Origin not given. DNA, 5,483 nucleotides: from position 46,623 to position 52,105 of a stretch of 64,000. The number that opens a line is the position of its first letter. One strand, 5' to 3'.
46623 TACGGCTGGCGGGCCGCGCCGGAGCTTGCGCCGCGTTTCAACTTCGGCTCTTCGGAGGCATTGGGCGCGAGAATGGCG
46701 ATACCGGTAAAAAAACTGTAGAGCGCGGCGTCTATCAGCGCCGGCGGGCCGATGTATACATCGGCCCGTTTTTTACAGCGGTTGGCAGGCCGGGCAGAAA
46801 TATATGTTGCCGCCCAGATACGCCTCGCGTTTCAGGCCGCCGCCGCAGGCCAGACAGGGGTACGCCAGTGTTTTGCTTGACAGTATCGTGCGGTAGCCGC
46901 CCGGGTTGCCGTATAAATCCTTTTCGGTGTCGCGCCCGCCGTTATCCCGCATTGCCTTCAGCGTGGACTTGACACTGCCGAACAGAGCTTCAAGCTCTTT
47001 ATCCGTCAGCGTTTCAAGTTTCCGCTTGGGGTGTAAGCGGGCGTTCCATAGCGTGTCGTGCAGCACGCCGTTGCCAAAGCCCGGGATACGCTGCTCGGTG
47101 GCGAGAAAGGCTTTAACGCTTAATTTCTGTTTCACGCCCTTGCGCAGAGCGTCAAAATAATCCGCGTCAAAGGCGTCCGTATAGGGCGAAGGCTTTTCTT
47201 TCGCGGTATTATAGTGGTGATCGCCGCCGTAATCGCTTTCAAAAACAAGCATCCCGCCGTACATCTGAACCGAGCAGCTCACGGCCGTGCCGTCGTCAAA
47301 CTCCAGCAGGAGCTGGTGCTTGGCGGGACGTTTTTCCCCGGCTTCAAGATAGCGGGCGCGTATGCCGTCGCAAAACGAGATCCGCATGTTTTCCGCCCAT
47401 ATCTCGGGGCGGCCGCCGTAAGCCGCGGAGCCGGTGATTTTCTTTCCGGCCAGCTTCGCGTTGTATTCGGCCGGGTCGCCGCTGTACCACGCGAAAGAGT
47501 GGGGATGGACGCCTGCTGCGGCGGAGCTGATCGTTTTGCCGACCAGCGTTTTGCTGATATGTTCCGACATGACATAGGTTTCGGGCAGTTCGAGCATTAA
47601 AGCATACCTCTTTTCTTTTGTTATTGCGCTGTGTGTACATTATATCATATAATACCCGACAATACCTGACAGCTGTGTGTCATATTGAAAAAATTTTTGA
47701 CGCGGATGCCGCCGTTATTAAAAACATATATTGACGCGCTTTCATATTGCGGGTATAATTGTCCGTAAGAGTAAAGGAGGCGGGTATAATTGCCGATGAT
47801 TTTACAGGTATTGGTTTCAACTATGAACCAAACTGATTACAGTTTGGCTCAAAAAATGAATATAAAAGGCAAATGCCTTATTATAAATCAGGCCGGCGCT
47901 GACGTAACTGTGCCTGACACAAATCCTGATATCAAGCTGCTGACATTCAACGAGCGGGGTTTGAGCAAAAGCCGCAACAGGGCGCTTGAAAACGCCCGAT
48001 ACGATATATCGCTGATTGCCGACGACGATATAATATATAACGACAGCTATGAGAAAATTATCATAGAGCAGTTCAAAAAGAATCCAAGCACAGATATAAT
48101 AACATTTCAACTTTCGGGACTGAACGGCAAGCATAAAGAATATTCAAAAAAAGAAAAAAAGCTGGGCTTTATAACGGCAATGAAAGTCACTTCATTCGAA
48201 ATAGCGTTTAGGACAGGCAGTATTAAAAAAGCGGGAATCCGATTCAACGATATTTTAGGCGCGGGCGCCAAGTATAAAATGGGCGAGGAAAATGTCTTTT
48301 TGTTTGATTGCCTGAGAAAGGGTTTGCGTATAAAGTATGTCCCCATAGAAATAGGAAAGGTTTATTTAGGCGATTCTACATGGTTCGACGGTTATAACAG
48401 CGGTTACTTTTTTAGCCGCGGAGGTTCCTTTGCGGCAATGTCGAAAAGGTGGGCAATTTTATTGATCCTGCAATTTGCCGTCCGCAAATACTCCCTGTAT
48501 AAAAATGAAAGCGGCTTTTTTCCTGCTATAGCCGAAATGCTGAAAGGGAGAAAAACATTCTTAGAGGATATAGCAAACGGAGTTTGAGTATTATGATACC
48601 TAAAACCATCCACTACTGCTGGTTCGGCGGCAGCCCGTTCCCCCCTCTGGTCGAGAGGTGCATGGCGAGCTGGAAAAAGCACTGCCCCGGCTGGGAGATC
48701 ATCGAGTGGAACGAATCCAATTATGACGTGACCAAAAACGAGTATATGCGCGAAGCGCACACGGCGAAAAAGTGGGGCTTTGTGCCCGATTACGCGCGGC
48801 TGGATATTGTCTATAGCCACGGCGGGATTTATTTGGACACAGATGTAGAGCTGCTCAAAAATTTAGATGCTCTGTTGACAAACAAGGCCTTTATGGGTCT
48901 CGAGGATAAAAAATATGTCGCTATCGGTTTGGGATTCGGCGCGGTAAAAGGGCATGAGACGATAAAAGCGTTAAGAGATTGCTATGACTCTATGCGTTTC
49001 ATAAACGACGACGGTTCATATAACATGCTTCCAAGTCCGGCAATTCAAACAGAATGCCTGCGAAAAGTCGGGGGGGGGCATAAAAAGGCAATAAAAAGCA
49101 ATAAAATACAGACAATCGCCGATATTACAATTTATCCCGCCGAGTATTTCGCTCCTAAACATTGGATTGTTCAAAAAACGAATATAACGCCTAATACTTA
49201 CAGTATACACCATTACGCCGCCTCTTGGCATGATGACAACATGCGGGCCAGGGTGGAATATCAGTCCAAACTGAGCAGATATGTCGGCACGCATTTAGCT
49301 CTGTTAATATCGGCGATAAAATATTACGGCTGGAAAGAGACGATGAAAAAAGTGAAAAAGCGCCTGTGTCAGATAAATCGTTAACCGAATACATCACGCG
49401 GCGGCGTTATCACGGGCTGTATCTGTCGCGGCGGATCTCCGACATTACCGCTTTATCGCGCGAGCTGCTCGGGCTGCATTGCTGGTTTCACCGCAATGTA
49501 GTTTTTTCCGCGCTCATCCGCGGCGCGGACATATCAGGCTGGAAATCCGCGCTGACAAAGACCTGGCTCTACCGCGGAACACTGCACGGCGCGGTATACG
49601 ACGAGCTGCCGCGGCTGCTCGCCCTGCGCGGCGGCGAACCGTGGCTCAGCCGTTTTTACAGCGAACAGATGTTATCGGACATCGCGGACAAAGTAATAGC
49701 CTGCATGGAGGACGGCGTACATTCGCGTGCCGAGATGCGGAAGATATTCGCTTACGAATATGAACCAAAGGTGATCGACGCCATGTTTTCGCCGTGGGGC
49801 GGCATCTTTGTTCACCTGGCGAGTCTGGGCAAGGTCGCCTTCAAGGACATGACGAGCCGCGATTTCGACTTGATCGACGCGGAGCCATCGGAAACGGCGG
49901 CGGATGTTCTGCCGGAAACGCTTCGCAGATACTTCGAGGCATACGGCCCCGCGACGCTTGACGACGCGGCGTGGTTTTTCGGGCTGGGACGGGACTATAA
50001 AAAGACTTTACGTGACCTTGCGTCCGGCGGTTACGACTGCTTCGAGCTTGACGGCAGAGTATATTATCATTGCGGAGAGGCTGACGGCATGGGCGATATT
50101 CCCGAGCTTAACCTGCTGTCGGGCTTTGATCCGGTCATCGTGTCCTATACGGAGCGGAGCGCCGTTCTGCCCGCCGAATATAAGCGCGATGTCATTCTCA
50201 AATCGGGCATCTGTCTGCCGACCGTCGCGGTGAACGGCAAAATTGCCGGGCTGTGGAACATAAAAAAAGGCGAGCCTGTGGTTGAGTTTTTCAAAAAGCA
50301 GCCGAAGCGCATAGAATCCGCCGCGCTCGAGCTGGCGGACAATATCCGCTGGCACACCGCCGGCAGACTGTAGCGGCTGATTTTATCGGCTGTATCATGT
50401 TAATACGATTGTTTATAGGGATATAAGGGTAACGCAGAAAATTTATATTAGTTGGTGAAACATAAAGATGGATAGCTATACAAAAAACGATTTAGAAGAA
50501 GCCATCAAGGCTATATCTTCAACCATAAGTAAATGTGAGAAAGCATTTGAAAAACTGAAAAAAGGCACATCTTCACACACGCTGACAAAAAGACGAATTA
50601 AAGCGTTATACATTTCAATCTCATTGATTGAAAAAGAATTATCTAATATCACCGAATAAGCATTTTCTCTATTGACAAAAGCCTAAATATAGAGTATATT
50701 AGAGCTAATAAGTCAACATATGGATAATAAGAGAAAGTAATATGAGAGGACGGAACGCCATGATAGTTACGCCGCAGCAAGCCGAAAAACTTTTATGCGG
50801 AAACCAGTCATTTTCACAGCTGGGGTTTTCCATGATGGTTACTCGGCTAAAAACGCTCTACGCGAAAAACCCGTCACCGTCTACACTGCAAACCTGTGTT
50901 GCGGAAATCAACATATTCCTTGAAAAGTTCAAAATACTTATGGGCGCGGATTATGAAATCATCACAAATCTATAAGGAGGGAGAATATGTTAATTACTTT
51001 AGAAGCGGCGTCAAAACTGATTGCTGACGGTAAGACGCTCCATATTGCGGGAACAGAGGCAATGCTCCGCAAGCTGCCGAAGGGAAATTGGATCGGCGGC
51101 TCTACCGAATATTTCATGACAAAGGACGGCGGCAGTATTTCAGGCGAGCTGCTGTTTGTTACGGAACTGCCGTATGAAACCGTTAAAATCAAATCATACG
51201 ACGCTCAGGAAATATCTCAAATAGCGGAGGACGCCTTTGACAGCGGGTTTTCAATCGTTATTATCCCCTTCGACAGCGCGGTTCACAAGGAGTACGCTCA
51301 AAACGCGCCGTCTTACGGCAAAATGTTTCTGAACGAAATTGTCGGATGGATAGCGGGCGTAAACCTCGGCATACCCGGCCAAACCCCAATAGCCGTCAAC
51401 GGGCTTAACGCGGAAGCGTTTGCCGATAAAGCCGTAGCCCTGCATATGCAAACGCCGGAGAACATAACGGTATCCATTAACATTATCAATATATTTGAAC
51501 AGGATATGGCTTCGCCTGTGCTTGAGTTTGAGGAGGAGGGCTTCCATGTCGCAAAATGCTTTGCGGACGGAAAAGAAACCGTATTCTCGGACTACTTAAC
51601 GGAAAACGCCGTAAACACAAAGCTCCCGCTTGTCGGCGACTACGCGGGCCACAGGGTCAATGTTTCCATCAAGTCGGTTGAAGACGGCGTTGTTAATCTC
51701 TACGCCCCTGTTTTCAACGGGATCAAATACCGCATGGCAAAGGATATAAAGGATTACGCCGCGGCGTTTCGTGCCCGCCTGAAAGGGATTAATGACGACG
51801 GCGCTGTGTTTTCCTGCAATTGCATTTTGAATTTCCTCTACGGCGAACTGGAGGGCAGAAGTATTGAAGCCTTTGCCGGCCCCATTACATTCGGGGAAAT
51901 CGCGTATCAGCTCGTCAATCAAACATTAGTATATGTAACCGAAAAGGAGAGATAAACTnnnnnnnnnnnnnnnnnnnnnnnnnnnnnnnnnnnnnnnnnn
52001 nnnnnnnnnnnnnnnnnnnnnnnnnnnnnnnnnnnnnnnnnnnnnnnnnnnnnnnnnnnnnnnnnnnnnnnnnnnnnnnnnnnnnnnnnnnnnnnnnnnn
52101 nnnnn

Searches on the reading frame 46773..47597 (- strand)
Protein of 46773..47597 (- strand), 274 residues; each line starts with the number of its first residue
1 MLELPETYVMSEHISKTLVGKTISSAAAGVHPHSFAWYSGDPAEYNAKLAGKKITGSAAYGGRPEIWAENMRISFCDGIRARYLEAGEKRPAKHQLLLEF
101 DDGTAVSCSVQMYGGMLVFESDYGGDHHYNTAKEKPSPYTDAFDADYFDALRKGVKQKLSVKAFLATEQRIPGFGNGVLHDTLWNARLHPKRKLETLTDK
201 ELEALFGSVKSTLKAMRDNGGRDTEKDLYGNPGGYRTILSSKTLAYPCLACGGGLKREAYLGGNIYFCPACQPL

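Call 23: search_protein_families(library=pfam, proteins=[window:46773-47597:-], max_evalue=0.00001)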
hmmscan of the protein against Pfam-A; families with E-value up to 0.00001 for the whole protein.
window:46773-47597:- (274 aa): 2 families
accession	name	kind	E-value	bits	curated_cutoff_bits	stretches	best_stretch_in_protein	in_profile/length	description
PF06831.19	H2TH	-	3.2e-10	40.3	34.7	1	136-215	3-80/93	Formamidopyrimidine-DNA glycosylase H2TH domain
PF01149.29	Fapy_DNA_glyco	-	6.6e-06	27.2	25.5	0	1-60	1-58/117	Formamidopyrimidine-DNA glycosylase N-terminal domain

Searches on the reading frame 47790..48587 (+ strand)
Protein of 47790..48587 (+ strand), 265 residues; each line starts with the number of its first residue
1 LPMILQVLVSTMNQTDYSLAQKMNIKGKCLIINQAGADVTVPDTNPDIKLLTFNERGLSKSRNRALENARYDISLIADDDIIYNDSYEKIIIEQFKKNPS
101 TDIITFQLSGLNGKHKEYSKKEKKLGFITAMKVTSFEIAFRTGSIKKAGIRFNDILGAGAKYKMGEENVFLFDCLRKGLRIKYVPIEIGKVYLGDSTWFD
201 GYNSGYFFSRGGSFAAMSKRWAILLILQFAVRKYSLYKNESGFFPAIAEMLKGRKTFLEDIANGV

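Call 23: search_protein_families(library=pfam, proteins=[window:47790-48587:+], max_evalue=0.00001)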
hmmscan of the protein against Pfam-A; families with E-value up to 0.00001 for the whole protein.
window:47790-48587:+ (265 aa): 1 family
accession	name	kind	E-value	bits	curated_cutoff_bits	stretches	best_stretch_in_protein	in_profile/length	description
PF00535.33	Glycos_transf_2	-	3.6e-07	30.7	23.3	1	45-144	52-155/168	Glycosyl transferase family 2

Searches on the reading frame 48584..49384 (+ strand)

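Call 74: search_protein_families(library=pfam, proteins=[window:48584-49384:+], max_evalue=0.00001)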
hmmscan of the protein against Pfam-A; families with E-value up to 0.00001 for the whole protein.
window:48584-49384:+ (266 aa): 2 families
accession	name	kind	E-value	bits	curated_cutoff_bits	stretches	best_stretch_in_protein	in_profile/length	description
PF04488.21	Gly_transf_sug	-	5.9e-15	56.2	23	1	22-103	3-92/93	Glycosyltransferase sugar-binding region containing DXD motif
PF05704.18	Caps_synth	-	4.4e-08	33.3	24.5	1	6-108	47-154/278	Capsular polysaccharide synthesis protein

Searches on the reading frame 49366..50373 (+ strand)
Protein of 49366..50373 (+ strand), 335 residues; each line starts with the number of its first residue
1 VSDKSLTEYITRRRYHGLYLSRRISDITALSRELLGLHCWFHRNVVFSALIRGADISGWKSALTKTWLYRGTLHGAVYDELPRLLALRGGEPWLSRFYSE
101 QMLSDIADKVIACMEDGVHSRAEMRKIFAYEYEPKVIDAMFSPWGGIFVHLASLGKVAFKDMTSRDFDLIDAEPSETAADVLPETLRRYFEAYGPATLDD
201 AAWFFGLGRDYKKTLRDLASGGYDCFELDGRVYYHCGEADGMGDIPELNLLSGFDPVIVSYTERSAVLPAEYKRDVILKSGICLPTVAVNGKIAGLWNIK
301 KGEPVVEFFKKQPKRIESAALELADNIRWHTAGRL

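Call 23: search_protein_families(library=pfam, proteins=[window:49366-50373:+], max_evalue=0.00001)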
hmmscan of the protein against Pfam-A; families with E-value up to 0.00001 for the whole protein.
window:49366-50373:+ (335 aa): 1 family
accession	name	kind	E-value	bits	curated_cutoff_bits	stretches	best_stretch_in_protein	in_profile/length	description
PF06224.18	AlkZ-like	-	1e-23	85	25.9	1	62-307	39-306/329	DNA glycosylase AlkZ-like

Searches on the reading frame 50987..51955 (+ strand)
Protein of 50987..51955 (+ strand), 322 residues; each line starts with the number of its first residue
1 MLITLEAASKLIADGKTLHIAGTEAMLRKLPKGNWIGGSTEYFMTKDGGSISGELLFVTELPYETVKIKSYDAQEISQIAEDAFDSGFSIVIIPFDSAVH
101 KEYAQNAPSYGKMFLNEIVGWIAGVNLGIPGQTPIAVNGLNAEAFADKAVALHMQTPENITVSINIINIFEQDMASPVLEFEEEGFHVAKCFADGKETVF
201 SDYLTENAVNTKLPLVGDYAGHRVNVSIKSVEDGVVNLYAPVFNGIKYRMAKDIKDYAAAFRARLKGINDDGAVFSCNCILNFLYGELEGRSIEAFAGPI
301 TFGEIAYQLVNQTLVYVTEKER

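Call 23: search_protein_families(library=pfam, proteins=[window:50987-51955:+], max_evalue=0.00001)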
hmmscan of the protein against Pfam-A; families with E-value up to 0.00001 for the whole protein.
window:50987-51955:+ (322 aa): 1 family
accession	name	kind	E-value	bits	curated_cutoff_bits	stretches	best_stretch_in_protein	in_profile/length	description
PF22396.1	DUF6976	-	5.9e-123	410.2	27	1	4-318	2-319/321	Family of unknown function (DUF6976)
